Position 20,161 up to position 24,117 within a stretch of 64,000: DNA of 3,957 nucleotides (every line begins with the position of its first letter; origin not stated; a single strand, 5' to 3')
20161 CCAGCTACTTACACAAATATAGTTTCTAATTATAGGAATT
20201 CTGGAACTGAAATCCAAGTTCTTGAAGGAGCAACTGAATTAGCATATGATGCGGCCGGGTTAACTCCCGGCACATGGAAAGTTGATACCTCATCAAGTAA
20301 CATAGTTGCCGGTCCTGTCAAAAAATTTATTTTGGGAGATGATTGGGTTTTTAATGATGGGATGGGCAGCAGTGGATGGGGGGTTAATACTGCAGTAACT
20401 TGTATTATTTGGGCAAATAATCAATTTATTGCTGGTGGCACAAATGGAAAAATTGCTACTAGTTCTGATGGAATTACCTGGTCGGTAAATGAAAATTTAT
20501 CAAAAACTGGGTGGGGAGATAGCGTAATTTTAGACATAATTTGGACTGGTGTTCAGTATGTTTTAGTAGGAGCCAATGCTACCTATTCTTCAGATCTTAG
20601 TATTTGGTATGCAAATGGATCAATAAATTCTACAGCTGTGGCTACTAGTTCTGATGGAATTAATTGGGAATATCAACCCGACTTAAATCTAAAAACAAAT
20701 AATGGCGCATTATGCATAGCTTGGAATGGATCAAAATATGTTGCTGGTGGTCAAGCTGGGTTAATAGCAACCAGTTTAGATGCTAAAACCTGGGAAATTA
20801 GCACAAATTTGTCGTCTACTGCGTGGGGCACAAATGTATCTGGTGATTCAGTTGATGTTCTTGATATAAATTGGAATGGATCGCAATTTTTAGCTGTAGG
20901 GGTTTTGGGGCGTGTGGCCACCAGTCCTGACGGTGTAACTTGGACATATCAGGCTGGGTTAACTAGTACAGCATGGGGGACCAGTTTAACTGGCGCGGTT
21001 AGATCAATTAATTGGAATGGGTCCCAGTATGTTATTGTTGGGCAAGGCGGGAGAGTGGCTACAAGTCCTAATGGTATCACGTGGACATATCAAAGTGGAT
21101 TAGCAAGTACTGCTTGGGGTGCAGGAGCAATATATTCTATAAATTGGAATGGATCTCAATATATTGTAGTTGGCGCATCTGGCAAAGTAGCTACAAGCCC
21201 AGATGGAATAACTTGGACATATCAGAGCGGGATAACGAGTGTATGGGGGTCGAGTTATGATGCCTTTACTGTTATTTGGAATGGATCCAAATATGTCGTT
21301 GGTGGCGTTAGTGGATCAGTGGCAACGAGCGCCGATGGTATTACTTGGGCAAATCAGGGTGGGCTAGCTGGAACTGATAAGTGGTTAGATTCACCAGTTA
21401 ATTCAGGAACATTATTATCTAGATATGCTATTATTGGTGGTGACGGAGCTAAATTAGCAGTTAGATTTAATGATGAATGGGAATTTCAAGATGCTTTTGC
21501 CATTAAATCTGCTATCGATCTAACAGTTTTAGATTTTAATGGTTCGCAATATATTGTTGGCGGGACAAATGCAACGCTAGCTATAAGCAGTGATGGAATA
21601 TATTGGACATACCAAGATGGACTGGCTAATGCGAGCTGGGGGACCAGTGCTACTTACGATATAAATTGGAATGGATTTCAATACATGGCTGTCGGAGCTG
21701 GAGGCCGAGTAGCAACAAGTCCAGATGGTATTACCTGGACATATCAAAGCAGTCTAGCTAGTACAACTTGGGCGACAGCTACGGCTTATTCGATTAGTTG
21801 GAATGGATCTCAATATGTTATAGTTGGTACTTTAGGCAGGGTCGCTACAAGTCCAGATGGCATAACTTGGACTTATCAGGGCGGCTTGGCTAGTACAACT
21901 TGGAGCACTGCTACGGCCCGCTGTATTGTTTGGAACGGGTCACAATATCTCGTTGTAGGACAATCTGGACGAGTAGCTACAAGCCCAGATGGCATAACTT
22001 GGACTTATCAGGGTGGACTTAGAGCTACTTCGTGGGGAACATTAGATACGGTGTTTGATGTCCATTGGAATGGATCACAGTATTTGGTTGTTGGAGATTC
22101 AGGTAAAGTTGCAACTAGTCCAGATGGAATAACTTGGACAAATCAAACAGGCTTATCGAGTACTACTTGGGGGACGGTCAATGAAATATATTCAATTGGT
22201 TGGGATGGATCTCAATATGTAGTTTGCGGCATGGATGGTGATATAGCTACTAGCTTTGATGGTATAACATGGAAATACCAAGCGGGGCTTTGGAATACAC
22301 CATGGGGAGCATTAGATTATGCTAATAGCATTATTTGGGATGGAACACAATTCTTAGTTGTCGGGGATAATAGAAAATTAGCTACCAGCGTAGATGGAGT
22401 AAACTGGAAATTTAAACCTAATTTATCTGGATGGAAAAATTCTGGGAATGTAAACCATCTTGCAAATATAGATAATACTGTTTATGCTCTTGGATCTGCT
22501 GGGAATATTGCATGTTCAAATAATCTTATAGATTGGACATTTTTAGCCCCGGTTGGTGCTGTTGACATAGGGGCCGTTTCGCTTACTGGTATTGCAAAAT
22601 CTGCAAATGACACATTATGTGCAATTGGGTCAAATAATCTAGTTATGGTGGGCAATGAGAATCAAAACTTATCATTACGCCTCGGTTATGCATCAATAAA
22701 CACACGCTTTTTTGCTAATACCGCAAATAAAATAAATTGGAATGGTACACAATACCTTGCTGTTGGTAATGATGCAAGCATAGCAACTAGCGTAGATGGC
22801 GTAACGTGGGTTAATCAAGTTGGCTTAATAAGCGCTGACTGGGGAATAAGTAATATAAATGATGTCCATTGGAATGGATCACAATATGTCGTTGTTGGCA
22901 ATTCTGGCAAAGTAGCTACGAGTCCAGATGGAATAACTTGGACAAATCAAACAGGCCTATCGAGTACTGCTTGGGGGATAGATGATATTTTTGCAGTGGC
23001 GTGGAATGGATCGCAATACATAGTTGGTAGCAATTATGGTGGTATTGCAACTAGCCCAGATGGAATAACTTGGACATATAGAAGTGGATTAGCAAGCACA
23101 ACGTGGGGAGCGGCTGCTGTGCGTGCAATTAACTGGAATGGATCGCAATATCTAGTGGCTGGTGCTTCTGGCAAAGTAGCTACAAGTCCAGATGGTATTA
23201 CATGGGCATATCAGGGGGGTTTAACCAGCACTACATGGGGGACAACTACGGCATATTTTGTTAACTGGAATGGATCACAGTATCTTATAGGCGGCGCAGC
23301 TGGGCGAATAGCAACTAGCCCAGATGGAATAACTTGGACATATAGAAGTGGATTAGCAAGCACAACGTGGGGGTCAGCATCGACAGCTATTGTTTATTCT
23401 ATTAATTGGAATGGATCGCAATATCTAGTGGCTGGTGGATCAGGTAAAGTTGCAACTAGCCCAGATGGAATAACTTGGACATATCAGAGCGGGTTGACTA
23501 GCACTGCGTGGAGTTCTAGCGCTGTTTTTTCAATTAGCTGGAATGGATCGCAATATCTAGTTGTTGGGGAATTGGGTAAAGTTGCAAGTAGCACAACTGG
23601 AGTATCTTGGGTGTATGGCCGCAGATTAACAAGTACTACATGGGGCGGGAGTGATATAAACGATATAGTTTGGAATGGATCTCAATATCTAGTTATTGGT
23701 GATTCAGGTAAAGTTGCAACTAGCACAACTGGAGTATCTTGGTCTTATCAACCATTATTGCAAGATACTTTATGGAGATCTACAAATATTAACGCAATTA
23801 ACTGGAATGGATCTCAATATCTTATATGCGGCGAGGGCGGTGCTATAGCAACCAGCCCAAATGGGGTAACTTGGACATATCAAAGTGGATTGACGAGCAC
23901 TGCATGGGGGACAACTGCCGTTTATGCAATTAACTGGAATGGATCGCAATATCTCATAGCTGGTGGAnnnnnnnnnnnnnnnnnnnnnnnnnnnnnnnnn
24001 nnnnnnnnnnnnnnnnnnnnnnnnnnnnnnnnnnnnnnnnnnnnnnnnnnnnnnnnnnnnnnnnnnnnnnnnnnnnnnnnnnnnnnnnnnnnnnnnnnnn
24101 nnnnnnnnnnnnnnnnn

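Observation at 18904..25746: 2,280-aa fibre made of ~30+ Asp-box (BNR) repeats with long near-identical DNA repeats inside the gene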

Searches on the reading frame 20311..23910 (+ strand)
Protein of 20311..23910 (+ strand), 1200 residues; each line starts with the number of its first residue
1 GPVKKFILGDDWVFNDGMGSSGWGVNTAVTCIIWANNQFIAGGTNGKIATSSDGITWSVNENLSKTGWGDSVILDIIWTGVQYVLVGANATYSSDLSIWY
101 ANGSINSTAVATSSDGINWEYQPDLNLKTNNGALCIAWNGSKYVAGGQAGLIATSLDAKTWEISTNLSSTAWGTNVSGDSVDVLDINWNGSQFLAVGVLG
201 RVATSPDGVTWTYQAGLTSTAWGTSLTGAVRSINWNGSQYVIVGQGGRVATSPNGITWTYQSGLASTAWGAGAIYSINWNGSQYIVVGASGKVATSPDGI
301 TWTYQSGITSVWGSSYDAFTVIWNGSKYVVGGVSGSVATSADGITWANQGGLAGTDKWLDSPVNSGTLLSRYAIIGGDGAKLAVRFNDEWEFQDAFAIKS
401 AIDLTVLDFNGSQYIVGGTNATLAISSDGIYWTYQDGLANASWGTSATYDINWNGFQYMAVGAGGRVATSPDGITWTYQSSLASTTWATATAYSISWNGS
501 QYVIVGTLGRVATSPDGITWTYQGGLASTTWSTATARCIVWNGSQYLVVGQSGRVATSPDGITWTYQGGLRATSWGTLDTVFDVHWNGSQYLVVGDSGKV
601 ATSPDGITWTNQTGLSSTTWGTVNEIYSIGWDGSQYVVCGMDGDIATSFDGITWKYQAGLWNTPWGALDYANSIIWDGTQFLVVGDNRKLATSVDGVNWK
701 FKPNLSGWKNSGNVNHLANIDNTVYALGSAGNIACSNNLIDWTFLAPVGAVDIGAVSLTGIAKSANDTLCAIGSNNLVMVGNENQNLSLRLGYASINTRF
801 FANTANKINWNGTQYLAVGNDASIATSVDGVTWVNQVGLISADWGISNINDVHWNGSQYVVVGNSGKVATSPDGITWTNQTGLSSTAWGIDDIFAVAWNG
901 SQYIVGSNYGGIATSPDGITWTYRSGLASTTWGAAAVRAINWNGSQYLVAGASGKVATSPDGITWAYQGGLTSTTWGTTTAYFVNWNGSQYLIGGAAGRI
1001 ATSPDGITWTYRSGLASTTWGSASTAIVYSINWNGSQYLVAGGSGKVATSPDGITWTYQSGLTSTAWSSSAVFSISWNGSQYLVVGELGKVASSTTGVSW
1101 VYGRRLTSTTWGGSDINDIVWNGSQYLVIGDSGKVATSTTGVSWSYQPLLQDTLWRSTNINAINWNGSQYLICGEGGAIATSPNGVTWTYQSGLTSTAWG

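Call 62: predict_structure(alignment_id=A2)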
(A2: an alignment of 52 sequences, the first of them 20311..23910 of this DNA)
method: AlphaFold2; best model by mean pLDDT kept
length: 1200 residues; sequences in the alignment: 52
mean_pLDDT: 64.4   pTM: 0.59
mean pLDDT of the five models: 64.4, 62.5, 62.1, 61.8, 61.8
residues with pLDDT >= 90: 490; 70-90: 101; 50-70: 32; < 50: 577
segments of 3 or more residues with pLDDT < 50: 1-122, 124-205, 207-361, 363-424, 706-802, 1142-1200
pLDDT, mean of each block of 10 residues (from residue 1): 33 33 32 31 32 35 33 29 30 33 33 35 34 30 32 34 33 34 31 30 35 31 33 33 32 36 33 31 30 31 34 29 31 33 32 36 35 35 35 36 37 41 54 80 75 96 93 90 89 97 97 97 93 96 98 98 97 95 98 97 98 91 88 97 94 88 85 97 91 94 58 35 35 39 38 32 31 38 37 37 81 93 87 76 75 98 94 92 86 97 96 97 94 97 98 98 96 96 98 97 98 96 94 98 97 97 96 97 96 97 83 93 96 88 41 40 38 38 38 36
secondary structure, 60 per line:
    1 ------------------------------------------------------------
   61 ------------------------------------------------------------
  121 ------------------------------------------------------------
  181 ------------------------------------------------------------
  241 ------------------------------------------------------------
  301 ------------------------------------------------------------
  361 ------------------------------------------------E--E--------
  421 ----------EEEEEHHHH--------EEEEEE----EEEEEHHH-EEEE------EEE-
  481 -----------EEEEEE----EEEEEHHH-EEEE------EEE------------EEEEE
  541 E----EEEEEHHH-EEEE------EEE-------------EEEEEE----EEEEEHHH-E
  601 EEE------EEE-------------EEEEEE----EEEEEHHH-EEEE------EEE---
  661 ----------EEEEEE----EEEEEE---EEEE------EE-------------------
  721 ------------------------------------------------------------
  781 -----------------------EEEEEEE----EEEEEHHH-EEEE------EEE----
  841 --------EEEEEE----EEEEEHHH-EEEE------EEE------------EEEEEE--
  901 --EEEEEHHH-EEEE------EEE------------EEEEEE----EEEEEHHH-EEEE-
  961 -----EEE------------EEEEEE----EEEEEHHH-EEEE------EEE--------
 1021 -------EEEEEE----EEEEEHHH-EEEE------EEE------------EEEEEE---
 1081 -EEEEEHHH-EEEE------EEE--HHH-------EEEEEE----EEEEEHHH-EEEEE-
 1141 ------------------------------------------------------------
elements in order (helices of 4 or more, strands of 3 or more residues): E431-435 H436-439 E448-453 E458-462 E467-470 E477-479 E492-497 E502-506 E511-514 E521-523 E536-541 E546-550 E555-558 E565-567 E581-586 E591-595 E600-603 E610-612 E626-631 E636-640 E645-648 E655-657 E671-676 E681-686 E690-693 E804-810 E815-819 E824-827 E834-836 E849-854 E859-863 E868-871 E878-880 E893-898 E903-907 E912-915 E922-924 E937-942 E947-951 E956-959 E966-968 E981-986 E991-995 E1000-1003 E1010-1012 E1028-1033 E1038-1042 E1047-1050 E1057-1059 E1072-1077 E1082-1086 E1091-1094 E1101-1103 E1116-1121 E1126-1130 E1135-1139

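Call 66: fold_search(model_id=the predicted structure, library=pdb)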
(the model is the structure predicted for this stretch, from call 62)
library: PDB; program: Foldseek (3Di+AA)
matches with E <= 10: 1737; with E <= 0.001: 1409
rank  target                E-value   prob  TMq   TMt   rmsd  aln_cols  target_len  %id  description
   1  2ymu_A                1.9e-18  1.00  0.31  0.54   8.6       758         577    9  Structure of a highly repetitive propeller structure (released 2012-10-17)
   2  8j07_i9               8.6e-17  1.00  0.34  0.31   8.3       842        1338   11  96nm repeat of human respiratory doublet microtubule and associated axonemal complexes (released 2023-07-26)
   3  9d5n_CH               9.6e-17  1.00  0.33  0.56   8.0       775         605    9  48-nm doublet microtubule from Trichomonas vaginalis strain G3 (released 2025-05-14)
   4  4lgn                  2.4e-16  1.00  0.35  0.52   8.2       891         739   12  The structure of Acidothermus cellulolyticus family 74 glycoside hydrolase (released 2013-12-11)
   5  9e2g_2B               2.4e-16  1.00  0.23  0.41  11.7       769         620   11  Cryo-EM structure of 48 nm repeat of microtubule doublet from T. brucei flagellum (released 2025-03-12)
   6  6mgj_A                2.5e-16  1.00  0.34  0.50   9.6       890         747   11  Crystal structure of the catalytic domain from GH74 enzyme PoGH74 from Paenibacillus odorifer, apoenzyme (released 2019-01-23)
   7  7ung_e                3.1e-16  1.00  0.33  0.57   7.6       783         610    9  48-nm repeat of the human respiratory doublet microtubule (released 2022-10-05)
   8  1sqj_B                3.2e-16  1.00  0.35  0.50   9.2       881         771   12  Crystal Structure Analysis of Oligoxyloglucan reducing-end-specific cellobiohydrolase (OXG-RCBH) (released 2004-07-20)
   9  8snb_4B               3.6e-16  1.00  0.33  0.56   8.6       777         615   11  atomic model of sea urchin sperm doublet microtubule (48-nm periodicity) (released 2023-06-28)
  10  2ebs_B                3.6e-16  1.00  0.35  0.50   9.2       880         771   12  Crystal Structure Anaalysis of Oligoxyloglucan reducing-end-specific cellobiohydrolase (OXG-RCBH) D465N Mutant Complex (released 2007-06-26)
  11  3a0f                  3.6e-16  1.00  0.34  0.49  10.2       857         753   14  The crystal structure of Geotrichum sp. M128 xyloglucanase (released 2009-09-08)
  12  1nr0                  5.7e-16  1.00  0.33  0.55   8.2       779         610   11  Two Seven-Bladed Beta-Propeller Domains Revealed By The Structure Of A C. elegans Homologue Of Yeast Actin Interacting P (released 2003-07-01)
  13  1sqj_A                1.3e-15  1.00  0.33  0.48  11.7       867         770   13  Crystal Structure Analysis of Oligoxyloglucan reducing-end-specific cellobiohydrolase (OXG-RCBH) (released 2004-07-20)
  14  5h1k_A                1.6e-15  1.00  0.30  0.46   9.0       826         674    9  Crystal structure of WD40 repeat domains of Gemin5 in complex with 13-nt U4 snRNA fragment (released 2016-11-23)
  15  9e2g_2C               2.0e-15  1.00  0.32  0.55   8.5       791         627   10  Cryo-EM structure of 48 nm repeat of microtubule doublet from T. brucei flagellum (released 2025-03-12)
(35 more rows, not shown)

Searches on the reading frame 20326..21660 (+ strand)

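Call 14: search_protein_families(library=pfam, proteins=[window:20326-21660:+], max_evalue=10)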
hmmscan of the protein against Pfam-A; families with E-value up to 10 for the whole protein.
window:20326-21660:+ (445 aa): 3 families
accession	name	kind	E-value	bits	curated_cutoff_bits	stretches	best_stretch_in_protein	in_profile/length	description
PF19755.4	DUF6242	-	0.24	11.7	29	3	200-297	124-217/217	Domain of unknown function (DUF6242)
PF20094.4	GWxTD_dom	-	1.1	9.4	26.9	0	276-301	103-128/172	GWxTD domain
PF12481.13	DUF3700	-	4.4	7.2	27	0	303-351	155-203/228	Aluminium induced protein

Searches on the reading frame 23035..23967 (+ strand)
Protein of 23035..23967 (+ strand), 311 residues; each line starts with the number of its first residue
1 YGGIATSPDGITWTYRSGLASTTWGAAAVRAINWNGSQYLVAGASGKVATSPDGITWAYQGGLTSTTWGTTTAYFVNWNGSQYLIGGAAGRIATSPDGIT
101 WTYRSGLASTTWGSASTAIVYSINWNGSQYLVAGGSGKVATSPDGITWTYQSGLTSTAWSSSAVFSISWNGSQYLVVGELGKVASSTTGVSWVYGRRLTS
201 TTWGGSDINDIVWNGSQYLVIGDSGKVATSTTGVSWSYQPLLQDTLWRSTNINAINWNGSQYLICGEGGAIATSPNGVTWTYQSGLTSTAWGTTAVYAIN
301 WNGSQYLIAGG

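Call 41: find_related_loci(query=window:23035-23967:+, collection=genome_contigs, flank=8000)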
Query window:23035-23967:+ (311 aa) in genome_contigs; peptide patterns used: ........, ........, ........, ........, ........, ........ (x = any residue, [..] = any of these).
34 stretches matched a pattern; 1 encode a relative of the query (tblastn E <= 1e-3); 1 distinct loci.
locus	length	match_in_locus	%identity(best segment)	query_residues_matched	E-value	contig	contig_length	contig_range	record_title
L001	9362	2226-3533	34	2-310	4e-32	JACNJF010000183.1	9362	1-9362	MAG: Gammaproteobacteria bacterium isolate NIOZ-UU29 NIOZ-UU_NODE_9213_length_9362_cov_17.7976, whole genome shotgun seq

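Call 43: find_related_loci(query=window:23035-23967:+, collection=viral_contigs, flank=10000)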
Query window:23035-23967:+ (311 aa) in viral_contigs; peptide patterns used: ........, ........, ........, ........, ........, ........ (x = any residue, [..] = any of these).
7 stretches matched a pattern; 4 encode a relative of the query (tblastn E <= 1e-3); 4 distinct loci.
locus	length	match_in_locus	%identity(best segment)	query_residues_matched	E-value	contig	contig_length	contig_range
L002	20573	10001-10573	42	2-310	1e-25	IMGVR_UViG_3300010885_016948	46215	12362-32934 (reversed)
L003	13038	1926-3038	33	4-308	4e-20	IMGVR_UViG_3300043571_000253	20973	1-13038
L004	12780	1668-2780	33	4-308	4e-20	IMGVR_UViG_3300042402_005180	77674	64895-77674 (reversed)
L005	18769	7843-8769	29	4-310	3e-10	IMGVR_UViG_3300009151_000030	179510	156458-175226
